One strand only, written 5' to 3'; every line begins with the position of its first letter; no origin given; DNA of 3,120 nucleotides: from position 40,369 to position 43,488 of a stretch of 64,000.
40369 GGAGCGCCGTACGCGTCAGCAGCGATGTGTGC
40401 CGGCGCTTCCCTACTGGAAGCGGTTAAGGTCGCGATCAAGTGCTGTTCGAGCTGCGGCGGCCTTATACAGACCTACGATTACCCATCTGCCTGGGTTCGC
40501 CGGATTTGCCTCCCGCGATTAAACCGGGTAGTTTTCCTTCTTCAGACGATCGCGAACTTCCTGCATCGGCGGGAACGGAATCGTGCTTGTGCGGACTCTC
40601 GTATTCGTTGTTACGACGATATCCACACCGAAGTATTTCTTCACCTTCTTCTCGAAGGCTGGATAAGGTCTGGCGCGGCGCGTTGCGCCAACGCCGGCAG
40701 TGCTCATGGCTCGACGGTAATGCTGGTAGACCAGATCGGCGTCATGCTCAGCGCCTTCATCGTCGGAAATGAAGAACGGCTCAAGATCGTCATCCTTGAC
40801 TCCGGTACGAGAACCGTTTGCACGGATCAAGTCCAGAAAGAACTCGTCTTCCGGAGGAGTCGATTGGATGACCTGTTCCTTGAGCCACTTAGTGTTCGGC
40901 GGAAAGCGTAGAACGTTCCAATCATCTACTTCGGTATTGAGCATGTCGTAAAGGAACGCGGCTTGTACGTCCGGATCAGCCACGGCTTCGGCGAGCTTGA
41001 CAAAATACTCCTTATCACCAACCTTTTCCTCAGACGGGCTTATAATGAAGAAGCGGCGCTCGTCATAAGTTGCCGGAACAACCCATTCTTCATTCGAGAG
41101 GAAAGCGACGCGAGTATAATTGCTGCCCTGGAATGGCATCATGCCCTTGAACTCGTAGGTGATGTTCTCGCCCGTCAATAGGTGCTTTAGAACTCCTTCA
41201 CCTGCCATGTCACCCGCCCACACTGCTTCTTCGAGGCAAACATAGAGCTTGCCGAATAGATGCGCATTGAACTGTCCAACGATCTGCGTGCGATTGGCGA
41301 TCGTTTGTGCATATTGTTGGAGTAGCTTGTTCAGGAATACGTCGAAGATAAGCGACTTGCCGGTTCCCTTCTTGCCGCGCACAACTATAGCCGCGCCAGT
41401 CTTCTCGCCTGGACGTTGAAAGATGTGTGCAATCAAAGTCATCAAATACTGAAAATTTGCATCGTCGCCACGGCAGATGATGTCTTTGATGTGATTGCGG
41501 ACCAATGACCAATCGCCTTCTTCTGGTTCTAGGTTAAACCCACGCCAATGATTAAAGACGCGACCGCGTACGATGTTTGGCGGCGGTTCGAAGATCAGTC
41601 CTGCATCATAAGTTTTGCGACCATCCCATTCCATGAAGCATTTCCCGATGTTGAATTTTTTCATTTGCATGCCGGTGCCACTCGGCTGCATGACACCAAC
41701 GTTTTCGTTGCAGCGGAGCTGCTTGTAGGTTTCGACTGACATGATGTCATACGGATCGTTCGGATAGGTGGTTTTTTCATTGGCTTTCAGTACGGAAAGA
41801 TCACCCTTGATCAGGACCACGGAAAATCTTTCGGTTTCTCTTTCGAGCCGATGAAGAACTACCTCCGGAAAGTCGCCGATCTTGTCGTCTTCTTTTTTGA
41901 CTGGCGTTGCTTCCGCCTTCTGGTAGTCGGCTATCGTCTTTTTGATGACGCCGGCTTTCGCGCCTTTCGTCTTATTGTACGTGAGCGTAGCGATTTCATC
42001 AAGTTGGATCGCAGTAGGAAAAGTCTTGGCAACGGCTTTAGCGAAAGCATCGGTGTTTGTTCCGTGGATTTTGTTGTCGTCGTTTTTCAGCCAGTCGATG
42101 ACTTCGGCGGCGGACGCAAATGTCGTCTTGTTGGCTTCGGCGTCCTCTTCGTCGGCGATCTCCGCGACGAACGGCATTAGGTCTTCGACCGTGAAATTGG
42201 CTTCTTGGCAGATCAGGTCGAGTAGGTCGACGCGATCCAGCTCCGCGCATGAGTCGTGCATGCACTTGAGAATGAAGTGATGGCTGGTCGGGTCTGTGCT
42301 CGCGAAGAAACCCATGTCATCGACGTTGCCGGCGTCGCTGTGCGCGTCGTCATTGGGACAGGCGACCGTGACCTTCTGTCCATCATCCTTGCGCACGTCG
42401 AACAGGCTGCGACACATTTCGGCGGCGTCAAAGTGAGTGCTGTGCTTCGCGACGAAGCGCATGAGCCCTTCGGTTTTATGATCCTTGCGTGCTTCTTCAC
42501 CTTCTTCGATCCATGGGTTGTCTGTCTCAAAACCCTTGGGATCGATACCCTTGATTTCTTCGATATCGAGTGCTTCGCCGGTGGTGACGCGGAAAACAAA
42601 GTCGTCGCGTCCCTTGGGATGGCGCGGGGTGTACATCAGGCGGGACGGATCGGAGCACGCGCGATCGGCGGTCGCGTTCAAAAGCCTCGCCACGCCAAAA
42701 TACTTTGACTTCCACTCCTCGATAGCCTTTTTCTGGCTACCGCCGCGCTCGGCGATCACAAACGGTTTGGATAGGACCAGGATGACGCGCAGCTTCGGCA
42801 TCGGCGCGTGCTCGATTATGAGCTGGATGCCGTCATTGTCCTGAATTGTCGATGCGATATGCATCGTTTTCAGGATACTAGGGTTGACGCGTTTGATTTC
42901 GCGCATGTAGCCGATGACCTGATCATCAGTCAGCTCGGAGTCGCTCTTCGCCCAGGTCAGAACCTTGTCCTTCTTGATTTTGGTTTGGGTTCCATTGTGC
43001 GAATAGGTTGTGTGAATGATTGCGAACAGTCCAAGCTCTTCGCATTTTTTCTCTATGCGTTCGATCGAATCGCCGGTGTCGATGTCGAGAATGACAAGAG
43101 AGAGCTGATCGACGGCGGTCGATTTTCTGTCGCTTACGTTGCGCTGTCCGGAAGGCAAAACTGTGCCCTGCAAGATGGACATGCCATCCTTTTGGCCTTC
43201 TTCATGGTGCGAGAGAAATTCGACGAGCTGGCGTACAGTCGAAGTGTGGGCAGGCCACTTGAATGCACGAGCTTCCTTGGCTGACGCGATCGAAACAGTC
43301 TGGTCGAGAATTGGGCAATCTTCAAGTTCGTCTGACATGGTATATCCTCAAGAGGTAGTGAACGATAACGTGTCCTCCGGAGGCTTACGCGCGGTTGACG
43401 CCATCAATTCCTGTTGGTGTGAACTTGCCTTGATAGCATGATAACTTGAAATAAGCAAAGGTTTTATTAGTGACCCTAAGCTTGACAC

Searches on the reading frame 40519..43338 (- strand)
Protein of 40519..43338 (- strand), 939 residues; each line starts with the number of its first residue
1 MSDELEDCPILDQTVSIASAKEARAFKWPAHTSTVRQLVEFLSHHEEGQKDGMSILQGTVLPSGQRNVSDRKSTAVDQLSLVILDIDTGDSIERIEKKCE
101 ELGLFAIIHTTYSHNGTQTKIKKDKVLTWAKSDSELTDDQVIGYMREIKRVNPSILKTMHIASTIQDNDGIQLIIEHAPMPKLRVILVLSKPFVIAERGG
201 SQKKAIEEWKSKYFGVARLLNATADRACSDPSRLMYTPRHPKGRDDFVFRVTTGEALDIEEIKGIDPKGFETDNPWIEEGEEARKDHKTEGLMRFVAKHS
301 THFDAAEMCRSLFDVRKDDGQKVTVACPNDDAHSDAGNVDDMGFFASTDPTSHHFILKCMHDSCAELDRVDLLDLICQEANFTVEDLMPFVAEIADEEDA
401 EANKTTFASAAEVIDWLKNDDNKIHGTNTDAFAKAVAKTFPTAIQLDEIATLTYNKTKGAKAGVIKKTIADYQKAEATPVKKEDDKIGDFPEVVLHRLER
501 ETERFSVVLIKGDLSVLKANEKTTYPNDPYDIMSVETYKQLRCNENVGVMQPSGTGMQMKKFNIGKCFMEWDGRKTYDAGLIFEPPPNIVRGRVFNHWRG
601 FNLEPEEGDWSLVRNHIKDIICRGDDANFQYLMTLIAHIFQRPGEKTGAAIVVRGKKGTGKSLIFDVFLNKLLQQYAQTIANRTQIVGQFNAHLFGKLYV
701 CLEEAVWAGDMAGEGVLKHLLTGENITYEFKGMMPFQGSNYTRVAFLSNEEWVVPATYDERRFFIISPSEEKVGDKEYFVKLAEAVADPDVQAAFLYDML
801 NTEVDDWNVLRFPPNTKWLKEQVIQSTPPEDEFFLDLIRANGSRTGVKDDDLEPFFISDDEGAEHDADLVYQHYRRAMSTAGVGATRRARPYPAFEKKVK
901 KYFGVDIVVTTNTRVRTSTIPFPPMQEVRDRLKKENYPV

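Call 4: search_protein_families(library=pfam, proteins=[window:40519-43338:-], max_evalue=0.01)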
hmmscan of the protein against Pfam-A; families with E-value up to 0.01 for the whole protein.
window:40519-43338:- (939 aa): 3 families
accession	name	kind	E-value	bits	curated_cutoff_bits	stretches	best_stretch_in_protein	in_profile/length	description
PF19263.5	DUF5906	-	8.8e-21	75.1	27.6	1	654-762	2-114/114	Family of unknown function (DUF5906)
PF05272.17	VapE-like_dom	-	0.0011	18.9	25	0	631-678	35-82/217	Virulence-associated protein E-like domain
PF13191.12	AAA_16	-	0.0012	19.8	32.6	1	634-684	10-60/167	AAA ATPase domain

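Call 6: search_protein_families(library=phrogs, proteins=[window:40519-43338:-], max_evalue=0.001)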
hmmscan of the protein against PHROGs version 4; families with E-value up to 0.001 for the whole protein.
window:40519-43338:- (939 aa): 9 families
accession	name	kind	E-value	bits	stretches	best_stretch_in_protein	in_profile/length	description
phrog_10537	-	unknown function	1.6e-62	212.7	1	9-405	219-626/1229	-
phrog_1156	-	DNA, RNA and nucleotide metabolism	7.8e-36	124.9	1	608-924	521-827/855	DNA primase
phrog_1829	-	DNA, RNA and nucleotide metabolism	6.2e-28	98.4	1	606-779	464-640/772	DNA primase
phrog_4762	-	unknown function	1.7e-12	47.2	1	619-787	476-643/822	-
phrog_9765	-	DNA, RNA and nucleotide metabolism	1.1e-10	41.2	1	207-262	150-206/939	DNA primase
phrog_2249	-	DNA, RNA and nucleotide metabolism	7e-07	29.3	1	622-771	497-691/802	DNA primase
phrog_864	-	DNA, RNA and nucleotide metabolism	6e-06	26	1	623-750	341-466/1064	DNA primase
phrog_24712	-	unknown function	1.1e-05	24.5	1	622-774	447-601/801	-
phrog_256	-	DNA, RNA and nucleotide metabolism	1.6e-05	24.7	0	12-262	3-190/798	DNA helicase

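Call 7: search_dna_similar(query=window:40519-43338:-, collection=phages, mode=protein, max_rows=40)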
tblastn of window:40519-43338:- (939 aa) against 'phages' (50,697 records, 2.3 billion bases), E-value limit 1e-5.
Records with a match: 316; places in all: 316; records where one place covers at least 80% of the query: 3.
Best place of each record, by identity: <60% 316.
By first word of the organism name: Pseudomonas 89; Vibrio 41; Caulobacter 39; Achromobacter 24; Xanthomonas 21; Stenotrophomonas 14; Brevundimonas 13; Bordetella 9; Moraxella 8; Roseobacter 7; and 26 more.
By host as written in the record: Pseudomonas aeruginosa 33; - 32; Pseudomonas aeruginosa PAO1 23; Caulobacter vibrioides CB15 22; Pseudomonas aeruginosa PA14 10; Vibrio cholerae 2095 9; Achromobacter sp. 9; Bordetella bronchiseptica ATCC 10580 9; and 78 more.
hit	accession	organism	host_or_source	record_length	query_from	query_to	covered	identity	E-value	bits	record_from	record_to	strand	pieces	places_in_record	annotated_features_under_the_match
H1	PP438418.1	Microcystis phage Mwe-JY26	Microcystis wesenbergii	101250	7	838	89%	37.4%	8e-153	505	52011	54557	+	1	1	hypothetical protein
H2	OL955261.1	Erythrobacter phage vB_EliS-L02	Erythrobacter sp.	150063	27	934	86%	31.7%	5e-57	388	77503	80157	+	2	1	hypothetical protein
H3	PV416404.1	Erythrobacter phage XM05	Erythrobacter sp. JL475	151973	27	934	84%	32.3%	5e-58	402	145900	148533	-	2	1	DNA primase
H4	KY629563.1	Sphingobium phage Lacusarx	Sphingobium sp. IP1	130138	27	861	77%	32.9%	4e-58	385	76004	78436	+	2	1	hypothetical protein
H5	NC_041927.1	Sphingobium phage Lacusarx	Sphingobium sp. IP1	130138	27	861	77%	32.9%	4e-58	385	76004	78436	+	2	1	hypothetical protein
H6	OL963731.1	Citromicrobium phage vB_CbaS-RXM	Citromicrobium bathyomarinum JL1366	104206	11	841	71%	33.4%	1e-50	365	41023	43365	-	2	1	bifunctional DNA primase/polymerase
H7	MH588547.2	Caulobacter phage CcrSC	Caulobacter vibrioides CB15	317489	6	387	41%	32.6%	3e-51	203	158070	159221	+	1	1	PE-PGRS family protein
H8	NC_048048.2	Caulobacter phage CcrSC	Caulobacter vibrioides CB15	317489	6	387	41%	32.6%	3e-51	203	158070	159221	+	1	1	PE-PGRS family protein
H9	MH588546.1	Caulobacter phage CcrBL9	Caulobacter vibrioides CB15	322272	6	387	41%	32.3%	4e-51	202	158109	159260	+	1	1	PE-PGRS family protein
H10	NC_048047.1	Caulobacter phage CcrBL9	Caulobacter vibrioides CB15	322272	6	387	41%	32.3%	4e-51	202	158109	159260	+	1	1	PE-PGRS family protein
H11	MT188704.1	Mesorhizobium phage Cp1R7A-A1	Mesorhizobium loti R7ANS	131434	1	382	41%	30.9%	7e-41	170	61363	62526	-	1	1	hypothetical protein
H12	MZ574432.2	Caulobacter phage BL47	Caulobacter vibrioides CB15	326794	6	387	41%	30.8%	4e-46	186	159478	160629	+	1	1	PE-PGRS family protein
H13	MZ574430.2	Caulobacter phage C2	Caulobacter vibrioides CB15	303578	6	387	41%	30.8%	5e-46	186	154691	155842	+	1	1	PE-PGRS family protein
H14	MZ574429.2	Caulobacter phage C1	Caulobacter vibrioides CB15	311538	6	387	41%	30.8%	5e-46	186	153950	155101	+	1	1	PE-PGRS family protein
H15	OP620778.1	Bertelyvirus sp.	Caulobacter vibrioides CB15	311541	6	387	41%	30.8%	5e-46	186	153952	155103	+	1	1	hypothetical protein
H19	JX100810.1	Caulobacter phage CcrColossus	Caulobacter crescentus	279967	12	382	40%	30.9%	7e-39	164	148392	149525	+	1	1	hypothetical protein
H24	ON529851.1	Brevundimonas phage vB_BpoS-Marchewka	Brevundimonas pondensis LVF1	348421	12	373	39%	31.3%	1e-38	163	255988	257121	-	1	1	hypothetical protein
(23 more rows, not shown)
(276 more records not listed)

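Call 19: search_solved_structures(query=window:40519-43338:-, max_evalue=1, show_alignments=2)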
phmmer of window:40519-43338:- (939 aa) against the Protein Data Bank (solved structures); distinct sequences matched with E-value up to 1: 2.
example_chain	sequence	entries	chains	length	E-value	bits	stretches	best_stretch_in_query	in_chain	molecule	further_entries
6k9e_A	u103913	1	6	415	1.7e-09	39.7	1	628-768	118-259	Primase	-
6k9c_A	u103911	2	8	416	1.7e-09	39.7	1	628-768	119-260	Primase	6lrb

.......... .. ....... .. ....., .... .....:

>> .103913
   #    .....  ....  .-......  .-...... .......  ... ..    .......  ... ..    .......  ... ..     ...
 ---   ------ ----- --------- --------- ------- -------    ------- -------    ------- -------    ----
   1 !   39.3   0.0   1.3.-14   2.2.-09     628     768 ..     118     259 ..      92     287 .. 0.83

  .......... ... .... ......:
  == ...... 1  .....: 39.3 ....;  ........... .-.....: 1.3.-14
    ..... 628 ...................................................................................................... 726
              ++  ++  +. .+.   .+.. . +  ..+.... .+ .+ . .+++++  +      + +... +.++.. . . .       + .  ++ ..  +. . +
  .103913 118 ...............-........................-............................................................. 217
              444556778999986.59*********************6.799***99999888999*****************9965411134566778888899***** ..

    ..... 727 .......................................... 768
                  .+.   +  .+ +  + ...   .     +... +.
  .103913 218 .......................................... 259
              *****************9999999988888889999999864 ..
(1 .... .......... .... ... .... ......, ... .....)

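Call 27: find_related_loci(query=window:40519-43338:-, collection=viral_contigs, flank=10000)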
Query window:40519-43338:- (939 aa) in viral_contigs; peptide patterns used: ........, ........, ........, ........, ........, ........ (x = any residue, [..] = any of these).
2 stretches matched a pattern, but none encodes a relative of the query by tblastn (E <= 1e-3).

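Call 35: get_annotated_region(hit=H2, flank=12000)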
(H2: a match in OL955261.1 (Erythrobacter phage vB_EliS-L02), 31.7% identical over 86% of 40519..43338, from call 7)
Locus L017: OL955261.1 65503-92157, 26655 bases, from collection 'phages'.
description: Erythrobacter phage vB_EliS-L02, complete genome.
organism: Erythrobacter phage vB_EliS-L02 (NCBI taxid 2909139)
taxonomy: Viruses; Duplodnaviria; Heunggongvirae; Uroviricota; Caudoviricetes
host: Erythrobacter sp.; source: -; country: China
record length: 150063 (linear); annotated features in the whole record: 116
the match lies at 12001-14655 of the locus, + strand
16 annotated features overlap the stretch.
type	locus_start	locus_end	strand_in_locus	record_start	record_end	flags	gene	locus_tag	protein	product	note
CDS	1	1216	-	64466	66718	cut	-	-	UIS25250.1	rIIA lysis inhibitor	-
CDS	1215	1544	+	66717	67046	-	-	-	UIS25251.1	hypothetical protein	-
CDS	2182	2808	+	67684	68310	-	-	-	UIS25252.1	tyrosine recombinase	-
CDS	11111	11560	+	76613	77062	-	-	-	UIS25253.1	proteasome subunit alpha/beta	-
CDS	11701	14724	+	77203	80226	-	-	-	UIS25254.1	hypothetical protein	-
CDS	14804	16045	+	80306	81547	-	-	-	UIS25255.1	RNA-splicing ligase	-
CDS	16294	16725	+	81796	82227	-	-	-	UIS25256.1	hypothetical protein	-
CDS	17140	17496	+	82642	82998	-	-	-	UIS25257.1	hypothetical protein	-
CDS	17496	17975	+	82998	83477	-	-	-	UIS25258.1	hypothetical protein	-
CDS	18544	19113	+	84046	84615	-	-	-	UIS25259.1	putative metallo-phosphoesterase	-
CDS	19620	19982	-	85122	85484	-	-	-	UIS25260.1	hypothetical protein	-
CDS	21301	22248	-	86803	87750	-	-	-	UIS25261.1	hypothetical protein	-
CDS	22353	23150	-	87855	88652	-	-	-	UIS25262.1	hypothetical protein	-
CDS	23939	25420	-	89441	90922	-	-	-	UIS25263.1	putative nicotinate phosphoribosyltransferase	-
CDS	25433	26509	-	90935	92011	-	-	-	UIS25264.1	bifunctional NMN adenylyltransferase/nudix hydrolase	-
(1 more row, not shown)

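Call 36: get_annotated_region(hit=H6, flank=12000)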
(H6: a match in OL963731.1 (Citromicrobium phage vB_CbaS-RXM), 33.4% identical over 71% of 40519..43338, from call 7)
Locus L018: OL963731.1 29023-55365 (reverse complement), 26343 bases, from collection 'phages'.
description: Citromicrobium phage vB_CbaS-RXM, complete genome.
organism: Citromicrobium phage vB_CbaS-RXM (NCBI taxid 2909582)
taxonomy: Viruses; Duplodnaviria; Heunggongvirae; Uroviricota; Caudoviricetes
host: Citromicrobium bathyomarinum JL1366; source: sewage of a seafood market in a coastal city of China; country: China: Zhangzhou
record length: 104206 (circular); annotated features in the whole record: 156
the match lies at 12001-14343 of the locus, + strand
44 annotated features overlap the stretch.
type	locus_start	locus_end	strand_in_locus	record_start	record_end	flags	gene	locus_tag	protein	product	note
CDS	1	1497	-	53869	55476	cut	-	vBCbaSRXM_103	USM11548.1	putative T5 A1-like protein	-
CDS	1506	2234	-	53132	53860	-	-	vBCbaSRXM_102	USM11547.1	type I restriction-modification system methyltransferase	-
CDS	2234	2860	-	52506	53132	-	-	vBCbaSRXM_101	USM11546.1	metal-dependent phosphohydrolase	-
CDS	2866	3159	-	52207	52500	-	-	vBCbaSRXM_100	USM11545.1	hypothetical protein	-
CDS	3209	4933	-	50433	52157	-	-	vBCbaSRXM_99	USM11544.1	RNA polymerase-associated protein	-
CDS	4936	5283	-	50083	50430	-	-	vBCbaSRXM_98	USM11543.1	hypothetical protein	-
CDS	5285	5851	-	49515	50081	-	-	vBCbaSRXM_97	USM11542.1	hypothetical protein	-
CDS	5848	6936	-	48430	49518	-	-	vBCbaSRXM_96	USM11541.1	protein rIIB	-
CDS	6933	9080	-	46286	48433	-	-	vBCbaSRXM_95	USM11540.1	RIIA protector from prophage-induced early lysis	-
CDS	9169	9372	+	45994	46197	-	-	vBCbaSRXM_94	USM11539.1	hypothetical protein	-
CDS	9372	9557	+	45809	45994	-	-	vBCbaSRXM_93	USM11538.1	hypothetical protein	-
CDS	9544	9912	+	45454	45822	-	-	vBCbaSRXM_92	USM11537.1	hypothetical protein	-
CDS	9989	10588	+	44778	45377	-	-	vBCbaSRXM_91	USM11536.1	tyrosine-type recombinase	-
CDS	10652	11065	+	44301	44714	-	-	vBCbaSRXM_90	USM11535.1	hypothetical protein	-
CDS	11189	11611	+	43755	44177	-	-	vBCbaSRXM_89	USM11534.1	proteasome subunit beta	-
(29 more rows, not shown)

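Call 37: get_annotated_region(hit=H19, flank=6000)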
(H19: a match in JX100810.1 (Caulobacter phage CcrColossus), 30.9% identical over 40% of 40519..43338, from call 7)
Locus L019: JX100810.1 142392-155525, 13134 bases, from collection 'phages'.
description: Caulobacter phage CcrColossus, complete genome.
organism: Caulobacter phage CcrColossus (NCBI taxid 1211640)
taxonomy: Viruses; Duplodnaviria; Heunggongvirae; Uroviricota; Caudoviricetes; Dolichocephalovirinae; Colossusvirus; Colossusvirus colossus
host: Caulobacter crescentus; source: surface water; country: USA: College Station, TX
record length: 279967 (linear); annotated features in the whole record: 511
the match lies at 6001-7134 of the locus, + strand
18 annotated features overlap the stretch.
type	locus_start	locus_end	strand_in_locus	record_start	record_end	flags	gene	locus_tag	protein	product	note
CDS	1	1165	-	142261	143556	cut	-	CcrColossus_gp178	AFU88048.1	putative rIIb-like protein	-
CDS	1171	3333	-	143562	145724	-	-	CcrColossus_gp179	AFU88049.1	putative rIIa-like protein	-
CDS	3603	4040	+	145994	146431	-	-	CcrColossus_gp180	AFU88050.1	hypothetical protein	-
CDS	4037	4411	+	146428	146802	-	-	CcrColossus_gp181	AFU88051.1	hypothetical protein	-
regulatory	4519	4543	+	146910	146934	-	-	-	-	terminator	predicted rho-independent terminator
CDS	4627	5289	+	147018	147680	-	-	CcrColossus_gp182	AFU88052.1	putative tyrosine recombinase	-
regulatory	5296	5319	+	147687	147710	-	-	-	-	terminator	predicted rho-independent terminator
CDS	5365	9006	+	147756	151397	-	-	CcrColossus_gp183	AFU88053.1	hypothetical protein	-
regulatory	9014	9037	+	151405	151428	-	-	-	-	terminator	predicted rho-independent terminator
CDS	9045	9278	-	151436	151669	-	-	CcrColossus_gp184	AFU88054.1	hypothetical protein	-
CDS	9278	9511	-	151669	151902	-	-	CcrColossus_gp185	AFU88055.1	hypothetical protein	-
CDS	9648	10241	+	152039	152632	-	-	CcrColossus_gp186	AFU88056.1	hypothetical protein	-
CDS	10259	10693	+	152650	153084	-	-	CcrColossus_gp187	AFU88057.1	hypothetical protein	-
CDS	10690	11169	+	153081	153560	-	-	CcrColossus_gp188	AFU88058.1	hypothetical protein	-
regulatory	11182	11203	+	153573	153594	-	-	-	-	terminator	predicted rho-independent terminator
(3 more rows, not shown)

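Call 38: get_annotated_region(hit=H24, flank=6000)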
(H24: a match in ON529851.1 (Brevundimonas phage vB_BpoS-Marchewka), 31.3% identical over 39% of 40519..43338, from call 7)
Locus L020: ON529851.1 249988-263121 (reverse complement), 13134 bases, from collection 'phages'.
description: Brevundimonas phage vB_BpoS-Marchewka, complete genome.
organism: Brevundimonas phage vB_BpoS-Marchewka (NCBI taxid 2948604)
taxonomy: Viruses; Duplodnaviria; Heunggongvirae; Uroviricota; Caudoviricetes; Dolichocephalovirinae
host: Brevundimonas pondensis LVF1; source: sewage; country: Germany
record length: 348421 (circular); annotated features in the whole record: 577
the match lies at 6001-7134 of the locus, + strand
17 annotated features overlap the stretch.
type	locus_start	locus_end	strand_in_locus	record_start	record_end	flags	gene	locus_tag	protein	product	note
CDS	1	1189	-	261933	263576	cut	-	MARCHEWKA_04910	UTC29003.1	hypothetical protein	-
CDS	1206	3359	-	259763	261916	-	-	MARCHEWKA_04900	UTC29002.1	endonuclease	-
CDS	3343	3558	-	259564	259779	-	-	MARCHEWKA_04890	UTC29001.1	hypothetical protein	-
CDS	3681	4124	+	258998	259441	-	-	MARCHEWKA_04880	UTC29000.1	hypothetical protein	-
CDS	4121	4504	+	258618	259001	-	-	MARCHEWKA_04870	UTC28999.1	hypothetical protein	-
CDS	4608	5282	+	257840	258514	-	-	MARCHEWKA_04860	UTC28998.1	integrase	-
CDS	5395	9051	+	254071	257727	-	-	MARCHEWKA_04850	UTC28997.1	hypothetical protein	-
CDS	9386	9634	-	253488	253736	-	-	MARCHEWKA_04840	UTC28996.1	hypothetical protein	-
CDS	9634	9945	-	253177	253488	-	-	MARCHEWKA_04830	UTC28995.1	hypothetical protein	-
CDS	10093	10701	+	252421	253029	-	-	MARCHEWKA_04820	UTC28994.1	middle transcription regulatory protein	middle transcription regulatory protein motA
CDS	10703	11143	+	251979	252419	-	-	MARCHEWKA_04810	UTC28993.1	hypothetical protein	-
CDS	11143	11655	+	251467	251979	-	-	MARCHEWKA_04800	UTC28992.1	nucleoside 2-deoxyribosyltransferase-like protein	-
CDS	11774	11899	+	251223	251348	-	-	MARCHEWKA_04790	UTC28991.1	hypothetical protein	-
CDS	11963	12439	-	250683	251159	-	-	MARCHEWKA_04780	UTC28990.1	aspartyl/glutamyl-tRNA amidotransferase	-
CDS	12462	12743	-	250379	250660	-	-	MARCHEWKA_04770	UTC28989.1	hypothetical protein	-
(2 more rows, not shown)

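Call 55: search_protein_families(library=phrogs, proteins=[L018:9544-9912:+, L019:4037-4411:+, L020:4121-4504:+], max_evalue=0.01)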
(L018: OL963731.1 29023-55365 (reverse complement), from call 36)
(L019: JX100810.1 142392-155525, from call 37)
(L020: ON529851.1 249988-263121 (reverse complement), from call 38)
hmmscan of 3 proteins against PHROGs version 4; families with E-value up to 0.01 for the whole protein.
L018:9544-9912:+ (122 aa): 1 family
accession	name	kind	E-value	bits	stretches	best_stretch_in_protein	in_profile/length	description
phrog_10487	-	unknown function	0.00088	20.5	1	13-80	26-95/135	-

L019:4037-4411:+ (124 aa): 1 family
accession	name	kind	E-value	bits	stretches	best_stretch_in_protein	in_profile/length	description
phrog_11328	-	unknown function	3.4e-67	224.8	1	1-124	1-124/124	-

L020:4121-4504:+ (127 aa): 1 family
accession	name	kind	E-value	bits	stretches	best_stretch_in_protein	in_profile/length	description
phrog_11328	-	unknown function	3e-39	134.6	1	6-119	5-118/124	-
